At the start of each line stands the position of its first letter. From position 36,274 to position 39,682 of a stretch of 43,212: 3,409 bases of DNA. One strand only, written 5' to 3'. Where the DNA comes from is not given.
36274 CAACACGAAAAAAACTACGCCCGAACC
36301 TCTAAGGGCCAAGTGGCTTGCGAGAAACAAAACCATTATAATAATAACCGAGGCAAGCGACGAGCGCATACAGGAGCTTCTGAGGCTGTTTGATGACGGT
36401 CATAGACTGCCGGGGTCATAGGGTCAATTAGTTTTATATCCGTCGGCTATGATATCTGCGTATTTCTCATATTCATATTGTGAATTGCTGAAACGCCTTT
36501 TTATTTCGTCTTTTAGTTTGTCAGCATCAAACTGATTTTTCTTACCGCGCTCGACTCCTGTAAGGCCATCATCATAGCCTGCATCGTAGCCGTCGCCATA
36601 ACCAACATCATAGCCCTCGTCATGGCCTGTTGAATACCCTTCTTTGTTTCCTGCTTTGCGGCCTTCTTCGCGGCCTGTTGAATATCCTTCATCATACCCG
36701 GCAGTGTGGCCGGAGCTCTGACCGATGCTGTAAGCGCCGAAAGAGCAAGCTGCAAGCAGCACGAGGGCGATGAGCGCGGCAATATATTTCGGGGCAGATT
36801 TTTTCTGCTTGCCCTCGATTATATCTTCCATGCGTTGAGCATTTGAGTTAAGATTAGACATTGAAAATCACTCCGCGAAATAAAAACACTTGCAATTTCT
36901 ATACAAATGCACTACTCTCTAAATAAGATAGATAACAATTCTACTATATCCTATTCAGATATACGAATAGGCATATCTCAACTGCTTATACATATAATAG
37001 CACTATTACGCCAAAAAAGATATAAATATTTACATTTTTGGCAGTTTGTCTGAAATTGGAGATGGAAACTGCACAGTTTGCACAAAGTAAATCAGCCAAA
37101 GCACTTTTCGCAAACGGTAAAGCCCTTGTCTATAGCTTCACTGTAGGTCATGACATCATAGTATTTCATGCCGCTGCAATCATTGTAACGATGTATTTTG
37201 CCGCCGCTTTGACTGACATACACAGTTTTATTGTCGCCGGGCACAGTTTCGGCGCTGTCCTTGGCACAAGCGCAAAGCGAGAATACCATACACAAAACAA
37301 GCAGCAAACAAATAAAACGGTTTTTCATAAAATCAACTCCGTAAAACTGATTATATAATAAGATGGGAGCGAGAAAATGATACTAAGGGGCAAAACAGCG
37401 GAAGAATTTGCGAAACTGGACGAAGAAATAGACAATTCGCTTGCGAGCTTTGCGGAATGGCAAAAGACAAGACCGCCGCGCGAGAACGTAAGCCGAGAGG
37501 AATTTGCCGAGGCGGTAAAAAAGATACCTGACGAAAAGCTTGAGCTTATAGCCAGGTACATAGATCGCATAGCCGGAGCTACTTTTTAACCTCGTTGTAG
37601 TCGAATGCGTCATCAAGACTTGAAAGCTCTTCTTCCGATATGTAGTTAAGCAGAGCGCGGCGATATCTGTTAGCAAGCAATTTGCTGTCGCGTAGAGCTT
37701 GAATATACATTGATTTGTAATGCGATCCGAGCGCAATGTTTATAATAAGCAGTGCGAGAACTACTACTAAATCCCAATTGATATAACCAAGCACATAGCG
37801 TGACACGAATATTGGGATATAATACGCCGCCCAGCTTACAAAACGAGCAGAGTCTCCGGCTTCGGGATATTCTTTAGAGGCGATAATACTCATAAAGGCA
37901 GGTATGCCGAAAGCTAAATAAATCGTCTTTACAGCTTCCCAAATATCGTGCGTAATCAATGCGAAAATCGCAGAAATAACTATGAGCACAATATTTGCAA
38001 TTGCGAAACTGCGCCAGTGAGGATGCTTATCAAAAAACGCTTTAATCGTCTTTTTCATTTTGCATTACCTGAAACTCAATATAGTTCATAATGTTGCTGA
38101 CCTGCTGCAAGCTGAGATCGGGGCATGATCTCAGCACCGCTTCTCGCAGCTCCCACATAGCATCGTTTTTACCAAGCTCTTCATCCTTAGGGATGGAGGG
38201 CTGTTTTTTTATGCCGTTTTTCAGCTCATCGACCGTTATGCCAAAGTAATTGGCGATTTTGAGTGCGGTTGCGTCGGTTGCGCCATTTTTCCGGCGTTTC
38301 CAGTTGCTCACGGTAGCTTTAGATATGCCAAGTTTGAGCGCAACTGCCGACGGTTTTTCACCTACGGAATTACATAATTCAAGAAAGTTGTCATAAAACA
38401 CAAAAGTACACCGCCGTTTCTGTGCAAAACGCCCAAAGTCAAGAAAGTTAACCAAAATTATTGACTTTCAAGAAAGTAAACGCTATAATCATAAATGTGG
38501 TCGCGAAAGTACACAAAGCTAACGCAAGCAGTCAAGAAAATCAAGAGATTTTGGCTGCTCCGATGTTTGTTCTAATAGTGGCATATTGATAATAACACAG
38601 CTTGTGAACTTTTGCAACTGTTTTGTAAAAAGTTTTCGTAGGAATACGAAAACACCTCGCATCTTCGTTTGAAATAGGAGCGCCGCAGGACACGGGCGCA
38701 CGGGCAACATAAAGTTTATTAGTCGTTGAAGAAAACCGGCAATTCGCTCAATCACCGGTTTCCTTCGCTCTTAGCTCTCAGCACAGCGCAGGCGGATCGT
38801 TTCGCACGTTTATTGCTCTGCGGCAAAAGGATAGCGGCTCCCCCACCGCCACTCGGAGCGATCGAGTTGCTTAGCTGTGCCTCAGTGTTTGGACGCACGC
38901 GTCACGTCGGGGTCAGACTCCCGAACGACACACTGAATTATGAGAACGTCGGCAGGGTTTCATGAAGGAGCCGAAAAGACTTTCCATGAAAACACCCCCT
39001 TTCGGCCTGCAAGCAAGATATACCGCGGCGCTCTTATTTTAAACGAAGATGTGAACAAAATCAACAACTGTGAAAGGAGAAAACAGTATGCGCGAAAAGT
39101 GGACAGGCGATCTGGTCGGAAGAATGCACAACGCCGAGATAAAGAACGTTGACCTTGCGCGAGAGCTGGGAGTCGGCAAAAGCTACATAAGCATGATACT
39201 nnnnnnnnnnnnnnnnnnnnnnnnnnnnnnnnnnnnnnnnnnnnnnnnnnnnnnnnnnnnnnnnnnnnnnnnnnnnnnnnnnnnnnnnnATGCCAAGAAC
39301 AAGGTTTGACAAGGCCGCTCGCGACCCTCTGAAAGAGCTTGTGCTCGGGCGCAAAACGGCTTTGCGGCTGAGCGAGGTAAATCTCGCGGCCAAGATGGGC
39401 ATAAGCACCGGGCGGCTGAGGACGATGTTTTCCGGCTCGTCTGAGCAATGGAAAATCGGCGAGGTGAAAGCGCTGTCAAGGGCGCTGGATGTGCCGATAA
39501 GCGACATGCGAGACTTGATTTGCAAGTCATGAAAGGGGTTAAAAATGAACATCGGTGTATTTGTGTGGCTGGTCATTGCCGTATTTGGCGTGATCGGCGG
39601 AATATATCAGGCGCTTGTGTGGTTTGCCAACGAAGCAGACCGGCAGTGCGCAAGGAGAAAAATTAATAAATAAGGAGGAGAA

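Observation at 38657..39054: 398-nt GC-rich element closed by a 30-bp helix, inside a ~600-nt ORF-free leader of the early operon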

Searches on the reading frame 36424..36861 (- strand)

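Call 31: search_protein_families(library=pfam, proteins=[window:36424-36861:-], max_evalue=0.01)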
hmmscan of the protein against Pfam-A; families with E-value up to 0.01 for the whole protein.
window:36424-36861:- (145 aa): 1 family
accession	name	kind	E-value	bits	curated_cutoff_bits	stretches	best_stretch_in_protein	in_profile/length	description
PF09811.14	Yae1_N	-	9.7e-05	22.4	27.5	1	55-88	1-34/39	Essential protein Yae1, N terminal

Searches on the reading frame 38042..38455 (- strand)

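Call 31: search_protein_families(library=pfam, proteins=[window:38042-38455:-], max_evalue=0.01)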
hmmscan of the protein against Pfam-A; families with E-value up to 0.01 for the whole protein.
window:38042-38455:- (137 aa): 5 families
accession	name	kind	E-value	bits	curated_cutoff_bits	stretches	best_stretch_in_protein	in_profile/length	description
PF01381.28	HTH_3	-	2.5e-08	34.3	23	1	37-78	14-55/55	Helix-turn-helix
PF13384.12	HTH_23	-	3e-05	24.1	24.6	1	27-59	13-46/50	Homeodomain-like domain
PF13443.12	HTH_26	-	7.4e-05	23.4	22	1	35-78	13-57/63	Cro/C1-type HTH DNA-binding domain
PF15943.11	YdaS_toxin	-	0.00078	19.6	30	1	28-83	5-61/65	Bacterial toxin YdaS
PF07022.19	Phage_CI_repr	-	0.0011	19.7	22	1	37-78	17-57/65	Bacteriophage CI repressor helix-turn-helix domain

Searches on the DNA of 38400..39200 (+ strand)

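Call 4: search_rna_families(source=window, start=38400, end=39200, threshold=evalue, max_evalue=10, show_alignments=3)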
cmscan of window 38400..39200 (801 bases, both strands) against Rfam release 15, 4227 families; matches with E-value up to 10: 4.
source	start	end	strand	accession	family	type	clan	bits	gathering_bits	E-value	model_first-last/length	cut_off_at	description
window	38734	38773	-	RF00173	Hairpin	Gene; ribozyme;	-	16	65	3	1-52/52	no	Hairpin ribozyme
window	38882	38924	-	RF03086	chrB-b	Cis-reg;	-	15.2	36.5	1.7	1-49/49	no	chrB-b RNA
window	38569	38609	+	RF01335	CRISPR-DR22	Gene; CRISPR;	-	15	50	3.5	1-36/36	no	CRISPR RNA direct repeat element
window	38518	38653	+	RF03065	IS605-orfB-I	Gene; sRNA;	-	13.8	94.2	2.6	1-214/214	no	IS605-orfB-I RNA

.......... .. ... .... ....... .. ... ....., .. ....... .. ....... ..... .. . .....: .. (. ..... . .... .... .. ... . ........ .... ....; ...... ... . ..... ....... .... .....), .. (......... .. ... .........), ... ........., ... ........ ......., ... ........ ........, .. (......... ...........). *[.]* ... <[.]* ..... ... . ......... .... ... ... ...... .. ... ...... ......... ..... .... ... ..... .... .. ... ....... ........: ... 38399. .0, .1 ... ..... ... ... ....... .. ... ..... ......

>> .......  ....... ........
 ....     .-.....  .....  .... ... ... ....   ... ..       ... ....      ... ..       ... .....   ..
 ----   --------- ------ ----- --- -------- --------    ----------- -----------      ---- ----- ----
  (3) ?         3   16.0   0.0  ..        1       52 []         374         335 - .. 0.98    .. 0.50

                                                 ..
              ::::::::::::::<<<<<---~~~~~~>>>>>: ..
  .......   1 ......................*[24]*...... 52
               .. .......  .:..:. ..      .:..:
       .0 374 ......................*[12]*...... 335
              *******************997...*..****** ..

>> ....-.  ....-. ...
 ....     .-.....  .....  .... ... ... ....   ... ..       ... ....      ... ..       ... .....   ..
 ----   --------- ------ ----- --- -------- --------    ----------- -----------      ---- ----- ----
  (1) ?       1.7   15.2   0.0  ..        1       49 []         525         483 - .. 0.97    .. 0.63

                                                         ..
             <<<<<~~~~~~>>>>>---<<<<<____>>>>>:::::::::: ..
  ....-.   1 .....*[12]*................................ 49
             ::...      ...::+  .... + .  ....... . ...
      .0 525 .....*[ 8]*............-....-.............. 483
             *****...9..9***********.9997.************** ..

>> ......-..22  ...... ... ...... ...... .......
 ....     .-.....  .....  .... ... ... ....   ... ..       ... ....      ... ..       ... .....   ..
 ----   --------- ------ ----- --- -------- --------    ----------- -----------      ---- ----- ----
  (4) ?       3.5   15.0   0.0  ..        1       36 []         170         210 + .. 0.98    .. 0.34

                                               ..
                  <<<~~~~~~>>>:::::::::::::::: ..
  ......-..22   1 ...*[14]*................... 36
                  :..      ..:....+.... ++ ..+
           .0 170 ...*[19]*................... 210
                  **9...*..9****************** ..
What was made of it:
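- On Rfam large ncRNAs (ROOL, GOLLD, HEARO, raiA) and any other Rfam 15 family: Call 4 (38400-39200, E up to 10) gave only four chance-level hits of 13.8-16 bits.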

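Call 9: search_dna_similar(query=window:38490-39090:+, collection=phages, mode=distant, max_rows=30)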
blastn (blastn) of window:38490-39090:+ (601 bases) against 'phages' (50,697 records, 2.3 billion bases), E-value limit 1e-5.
No match.
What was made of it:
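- Tried and rejected: GenBank phage collection. blastn of the leader gave no match (call 9).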

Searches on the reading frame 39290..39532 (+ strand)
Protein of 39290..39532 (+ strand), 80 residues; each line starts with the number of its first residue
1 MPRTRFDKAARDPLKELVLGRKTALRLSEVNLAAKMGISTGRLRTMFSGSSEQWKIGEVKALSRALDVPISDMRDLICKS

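Call 31: search_protein_families(library=pfam, proteins=[window:39290-39532:+], max_evalue=0.01)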
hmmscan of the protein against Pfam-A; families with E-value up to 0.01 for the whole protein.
window:39290-39532:+ (80 aa): 2 families
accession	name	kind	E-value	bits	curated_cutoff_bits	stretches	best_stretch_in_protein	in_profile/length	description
PF13443.12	HTH_26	-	0.00075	20.1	22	1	31-75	15-59/63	Cro/C1-type HTH DNA-binding domain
PF01381.28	HTH_3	-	0.0041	17.6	23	1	21-71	5-53/55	Helix-turn-helix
